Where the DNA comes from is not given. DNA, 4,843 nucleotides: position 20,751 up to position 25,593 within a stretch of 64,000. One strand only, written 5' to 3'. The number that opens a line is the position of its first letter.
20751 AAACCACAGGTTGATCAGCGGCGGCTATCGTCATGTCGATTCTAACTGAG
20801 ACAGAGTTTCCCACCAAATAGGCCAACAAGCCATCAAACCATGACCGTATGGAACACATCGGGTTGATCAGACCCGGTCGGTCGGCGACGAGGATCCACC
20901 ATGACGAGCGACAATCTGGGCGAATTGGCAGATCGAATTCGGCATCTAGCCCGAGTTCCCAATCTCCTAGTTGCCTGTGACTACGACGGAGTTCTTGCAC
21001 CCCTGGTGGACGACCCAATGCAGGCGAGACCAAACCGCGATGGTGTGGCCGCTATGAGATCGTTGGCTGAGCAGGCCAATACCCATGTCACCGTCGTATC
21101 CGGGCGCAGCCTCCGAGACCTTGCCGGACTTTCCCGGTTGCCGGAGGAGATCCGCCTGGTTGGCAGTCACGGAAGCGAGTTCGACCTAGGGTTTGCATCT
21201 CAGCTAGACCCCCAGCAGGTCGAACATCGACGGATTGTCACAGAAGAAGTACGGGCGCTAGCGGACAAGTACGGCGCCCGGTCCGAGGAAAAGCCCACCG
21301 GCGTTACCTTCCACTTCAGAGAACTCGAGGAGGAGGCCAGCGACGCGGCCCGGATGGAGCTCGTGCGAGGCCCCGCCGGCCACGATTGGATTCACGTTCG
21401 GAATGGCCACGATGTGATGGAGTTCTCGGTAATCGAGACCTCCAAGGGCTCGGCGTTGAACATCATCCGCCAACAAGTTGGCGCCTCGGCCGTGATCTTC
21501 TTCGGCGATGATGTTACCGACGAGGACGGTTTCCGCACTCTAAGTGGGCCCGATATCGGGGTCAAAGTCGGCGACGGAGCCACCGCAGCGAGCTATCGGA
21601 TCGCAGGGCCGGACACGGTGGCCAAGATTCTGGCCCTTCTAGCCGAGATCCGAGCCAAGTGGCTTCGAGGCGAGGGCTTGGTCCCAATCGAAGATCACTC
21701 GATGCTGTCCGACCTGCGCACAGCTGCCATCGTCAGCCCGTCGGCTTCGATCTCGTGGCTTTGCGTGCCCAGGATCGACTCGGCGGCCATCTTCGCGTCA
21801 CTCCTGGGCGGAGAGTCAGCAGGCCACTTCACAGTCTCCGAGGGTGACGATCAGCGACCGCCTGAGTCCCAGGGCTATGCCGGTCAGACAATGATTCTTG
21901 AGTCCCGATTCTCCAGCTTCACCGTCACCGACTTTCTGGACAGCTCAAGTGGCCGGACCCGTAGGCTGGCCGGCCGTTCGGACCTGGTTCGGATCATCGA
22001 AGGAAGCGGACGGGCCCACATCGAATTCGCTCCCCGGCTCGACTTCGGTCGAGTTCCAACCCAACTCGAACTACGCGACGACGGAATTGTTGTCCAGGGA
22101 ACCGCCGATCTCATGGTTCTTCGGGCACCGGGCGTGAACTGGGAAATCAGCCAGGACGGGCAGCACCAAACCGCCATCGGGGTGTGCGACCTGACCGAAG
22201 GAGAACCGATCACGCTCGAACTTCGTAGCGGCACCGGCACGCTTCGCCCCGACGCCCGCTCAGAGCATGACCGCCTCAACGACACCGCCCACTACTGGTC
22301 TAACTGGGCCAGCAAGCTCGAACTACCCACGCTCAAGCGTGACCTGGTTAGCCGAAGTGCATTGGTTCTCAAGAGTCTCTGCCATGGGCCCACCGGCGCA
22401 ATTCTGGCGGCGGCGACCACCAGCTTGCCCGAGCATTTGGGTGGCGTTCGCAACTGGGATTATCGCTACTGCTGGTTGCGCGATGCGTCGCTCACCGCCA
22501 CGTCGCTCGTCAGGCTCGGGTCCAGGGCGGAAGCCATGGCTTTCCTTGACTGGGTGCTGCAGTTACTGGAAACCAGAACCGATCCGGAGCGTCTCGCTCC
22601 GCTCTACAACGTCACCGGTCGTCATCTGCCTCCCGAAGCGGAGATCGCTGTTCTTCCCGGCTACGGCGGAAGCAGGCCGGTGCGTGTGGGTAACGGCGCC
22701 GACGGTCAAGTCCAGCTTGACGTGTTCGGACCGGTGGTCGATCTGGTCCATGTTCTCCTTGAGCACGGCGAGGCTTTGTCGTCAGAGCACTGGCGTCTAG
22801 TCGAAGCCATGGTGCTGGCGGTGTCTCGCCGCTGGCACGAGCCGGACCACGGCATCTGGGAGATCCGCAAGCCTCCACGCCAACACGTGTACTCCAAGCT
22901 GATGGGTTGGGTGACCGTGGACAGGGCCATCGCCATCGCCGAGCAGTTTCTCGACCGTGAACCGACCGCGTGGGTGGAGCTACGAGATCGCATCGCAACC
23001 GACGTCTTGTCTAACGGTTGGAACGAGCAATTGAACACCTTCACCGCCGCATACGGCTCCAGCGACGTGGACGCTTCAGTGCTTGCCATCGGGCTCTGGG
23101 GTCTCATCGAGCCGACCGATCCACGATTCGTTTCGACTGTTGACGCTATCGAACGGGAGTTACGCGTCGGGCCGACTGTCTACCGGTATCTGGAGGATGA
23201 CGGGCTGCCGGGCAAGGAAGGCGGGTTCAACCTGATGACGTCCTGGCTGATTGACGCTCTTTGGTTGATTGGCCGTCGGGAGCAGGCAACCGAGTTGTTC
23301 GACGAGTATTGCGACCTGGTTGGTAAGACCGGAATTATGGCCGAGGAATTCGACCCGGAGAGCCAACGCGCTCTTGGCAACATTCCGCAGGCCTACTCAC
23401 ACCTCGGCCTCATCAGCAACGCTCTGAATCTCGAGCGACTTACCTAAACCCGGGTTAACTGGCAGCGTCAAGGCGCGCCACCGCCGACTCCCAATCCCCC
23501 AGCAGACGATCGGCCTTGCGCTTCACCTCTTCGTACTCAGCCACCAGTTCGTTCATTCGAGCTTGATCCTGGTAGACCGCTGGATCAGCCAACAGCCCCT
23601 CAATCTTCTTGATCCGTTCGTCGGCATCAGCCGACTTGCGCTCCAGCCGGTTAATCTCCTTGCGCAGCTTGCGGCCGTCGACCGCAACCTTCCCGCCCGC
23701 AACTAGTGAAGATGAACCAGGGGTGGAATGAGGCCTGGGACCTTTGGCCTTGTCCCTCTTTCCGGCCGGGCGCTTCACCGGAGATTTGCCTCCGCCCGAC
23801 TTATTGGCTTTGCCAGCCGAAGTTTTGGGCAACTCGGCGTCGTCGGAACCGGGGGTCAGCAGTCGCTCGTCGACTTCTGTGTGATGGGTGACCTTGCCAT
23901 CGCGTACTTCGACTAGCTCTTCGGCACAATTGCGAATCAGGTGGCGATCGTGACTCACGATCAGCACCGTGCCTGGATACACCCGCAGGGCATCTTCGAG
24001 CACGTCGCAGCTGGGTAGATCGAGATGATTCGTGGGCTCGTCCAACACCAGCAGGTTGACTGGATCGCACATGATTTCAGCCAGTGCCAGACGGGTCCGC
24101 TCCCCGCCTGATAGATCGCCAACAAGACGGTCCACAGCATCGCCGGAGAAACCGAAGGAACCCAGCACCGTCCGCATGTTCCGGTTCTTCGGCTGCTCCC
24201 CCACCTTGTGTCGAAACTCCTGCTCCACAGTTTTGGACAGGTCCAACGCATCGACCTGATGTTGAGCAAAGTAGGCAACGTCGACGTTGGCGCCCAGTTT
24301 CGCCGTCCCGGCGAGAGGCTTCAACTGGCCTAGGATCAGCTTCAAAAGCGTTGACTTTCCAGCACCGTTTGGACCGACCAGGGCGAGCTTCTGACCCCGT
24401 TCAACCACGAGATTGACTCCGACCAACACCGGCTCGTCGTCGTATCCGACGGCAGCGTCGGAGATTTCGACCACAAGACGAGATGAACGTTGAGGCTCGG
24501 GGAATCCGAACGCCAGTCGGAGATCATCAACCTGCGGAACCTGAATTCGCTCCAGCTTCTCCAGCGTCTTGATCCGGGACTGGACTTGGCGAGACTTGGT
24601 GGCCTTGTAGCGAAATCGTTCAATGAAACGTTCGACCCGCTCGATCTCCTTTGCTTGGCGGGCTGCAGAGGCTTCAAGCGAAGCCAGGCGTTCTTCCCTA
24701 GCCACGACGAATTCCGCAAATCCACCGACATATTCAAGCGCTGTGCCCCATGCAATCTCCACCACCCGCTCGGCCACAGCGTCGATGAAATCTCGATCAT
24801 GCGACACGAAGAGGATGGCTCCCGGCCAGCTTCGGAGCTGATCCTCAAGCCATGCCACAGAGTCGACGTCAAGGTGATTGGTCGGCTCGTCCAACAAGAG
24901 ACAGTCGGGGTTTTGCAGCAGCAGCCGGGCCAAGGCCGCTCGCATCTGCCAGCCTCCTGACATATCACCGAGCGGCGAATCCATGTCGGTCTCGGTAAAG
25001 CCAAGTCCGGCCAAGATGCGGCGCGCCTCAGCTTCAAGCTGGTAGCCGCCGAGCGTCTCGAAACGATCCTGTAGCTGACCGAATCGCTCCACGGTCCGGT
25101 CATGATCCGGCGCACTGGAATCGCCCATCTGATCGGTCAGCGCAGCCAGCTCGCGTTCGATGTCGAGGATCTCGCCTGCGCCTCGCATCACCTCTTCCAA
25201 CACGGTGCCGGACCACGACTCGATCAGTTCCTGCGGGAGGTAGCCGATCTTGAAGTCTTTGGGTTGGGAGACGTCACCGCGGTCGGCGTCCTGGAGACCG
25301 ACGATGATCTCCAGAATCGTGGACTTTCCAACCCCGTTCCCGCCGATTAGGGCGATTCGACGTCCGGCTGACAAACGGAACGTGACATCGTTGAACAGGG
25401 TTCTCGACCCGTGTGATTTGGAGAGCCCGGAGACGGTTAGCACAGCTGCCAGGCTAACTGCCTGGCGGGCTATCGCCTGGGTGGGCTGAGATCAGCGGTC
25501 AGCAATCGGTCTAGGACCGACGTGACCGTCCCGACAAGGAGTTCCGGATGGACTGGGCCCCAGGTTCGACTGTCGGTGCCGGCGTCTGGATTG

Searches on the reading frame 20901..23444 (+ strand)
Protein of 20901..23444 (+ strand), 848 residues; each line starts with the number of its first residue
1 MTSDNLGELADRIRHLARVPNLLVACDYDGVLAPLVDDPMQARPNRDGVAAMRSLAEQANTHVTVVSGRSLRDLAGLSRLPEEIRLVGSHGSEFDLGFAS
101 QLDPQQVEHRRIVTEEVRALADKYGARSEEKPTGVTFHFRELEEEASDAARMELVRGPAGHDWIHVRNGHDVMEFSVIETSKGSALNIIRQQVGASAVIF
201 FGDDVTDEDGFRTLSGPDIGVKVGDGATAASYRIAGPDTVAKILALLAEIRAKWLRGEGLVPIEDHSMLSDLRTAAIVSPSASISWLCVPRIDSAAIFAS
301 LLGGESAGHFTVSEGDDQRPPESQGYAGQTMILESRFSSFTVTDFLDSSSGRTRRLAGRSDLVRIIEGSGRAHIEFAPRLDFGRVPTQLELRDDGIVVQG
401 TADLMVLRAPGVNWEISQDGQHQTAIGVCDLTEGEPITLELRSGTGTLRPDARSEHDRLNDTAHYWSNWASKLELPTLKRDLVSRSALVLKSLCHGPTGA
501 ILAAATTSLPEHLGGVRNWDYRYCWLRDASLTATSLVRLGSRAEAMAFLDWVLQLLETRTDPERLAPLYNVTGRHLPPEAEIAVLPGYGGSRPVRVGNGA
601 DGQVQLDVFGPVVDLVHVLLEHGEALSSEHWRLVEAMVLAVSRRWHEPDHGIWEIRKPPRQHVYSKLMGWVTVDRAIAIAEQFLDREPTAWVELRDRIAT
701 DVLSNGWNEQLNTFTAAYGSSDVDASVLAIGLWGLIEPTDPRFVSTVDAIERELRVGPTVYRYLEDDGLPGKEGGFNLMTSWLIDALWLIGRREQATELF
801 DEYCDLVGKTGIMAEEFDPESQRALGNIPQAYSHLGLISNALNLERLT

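Call 77: search_protein_families(library=pfam, proteins=[window:20901-23444:+], max_evalue=0.00001)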
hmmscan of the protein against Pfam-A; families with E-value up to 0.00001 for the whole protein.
window:20901-23444:+ (848 aa): 3 families
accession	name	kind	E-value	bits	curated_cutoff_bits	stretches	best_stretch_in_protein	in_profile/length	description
PF19291.4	TREH_N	-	5.2e-68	228.9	23.1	1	250-466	2-211/211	Trehalase-like, N-terminal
PF00723.27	Glyco_hydro_15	-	1.4e-59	202.6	22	1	479-839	3-424/427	Glycosyl hydrolases family 15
PF02358.22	Trehalose_PPase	-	2.7e-23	82.7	27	1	26-215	2-204/235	Trehalose-phosphatase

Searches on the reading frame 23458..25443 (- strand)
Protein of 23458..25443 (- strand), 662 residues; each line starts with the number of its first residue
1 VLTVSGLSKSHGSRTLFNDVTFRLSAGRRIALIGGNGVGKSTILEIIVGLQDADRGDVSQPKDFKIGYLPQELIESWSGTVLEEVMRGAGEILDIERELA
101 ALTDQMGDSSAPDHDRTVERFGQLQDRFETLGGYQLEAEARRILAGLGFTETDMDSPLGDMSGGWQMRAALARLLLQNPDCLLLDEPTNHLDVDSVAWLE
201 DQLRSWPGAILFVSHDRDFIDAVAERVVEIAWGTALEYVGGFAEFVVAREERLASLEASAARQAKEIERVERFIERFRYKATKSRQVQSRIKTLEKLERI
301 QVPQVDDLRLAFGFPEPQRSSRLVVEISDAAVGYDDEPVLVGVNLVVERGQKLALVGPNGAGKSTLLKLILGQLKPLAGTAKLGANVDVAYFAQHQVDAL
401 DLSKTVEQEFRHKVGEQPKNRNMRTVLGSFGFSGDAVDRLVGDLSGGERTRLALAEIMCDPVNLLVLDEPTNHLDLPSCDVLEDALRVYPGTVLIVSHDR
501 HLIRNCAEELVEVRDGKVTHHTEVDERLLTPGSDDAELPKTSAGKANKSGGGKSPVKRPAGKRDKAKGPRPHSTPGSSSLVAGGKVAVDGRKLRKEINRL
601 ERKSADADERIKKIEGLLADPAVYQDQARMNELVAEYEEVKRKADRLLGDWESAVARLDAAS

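Call 77: search_protein_families(library=pfam, proteins=[window:23458-25443:-], max_evalue=0.00001)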
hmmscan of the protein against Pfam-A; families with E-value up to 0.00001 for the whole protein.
window:23458-25443:- (662 aa): 7 families
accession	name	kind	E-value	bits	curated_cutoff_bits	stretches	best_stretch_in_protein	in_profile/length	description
PF00005.33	ABC_tran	-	1.2e-51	175.3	25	2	342-472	3-137/137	ABC transporter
PF12848.13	ABC_tran_Xtn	-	8.2e-23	80.7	25.9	1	228-310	1-83/85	ABC transporter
PF13304.12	AAA_21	-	2.6e-13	51.1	27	0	31-68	3-39/304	AAA domain, putative AbiEii toxin, Type IV TA system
PF16326.10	ABC_tran_CTD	-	6e-10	39.6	32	1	591-652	4-65/69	ABC transporter C-terminal domain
PF02463.25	SMC_N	-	1.4e-09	38.1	40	0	435-514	135-212/220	RecF/RecN/SMC N terminal domain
PF13555.12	AAA_29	-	1.6e-08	34.6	27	0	17-44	12-39/61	P-loop containing region of AAA domain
PF03193.22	RsgA_GTPase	-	1e-06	29.1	30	0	20-61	100-140/174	RsgA GTPase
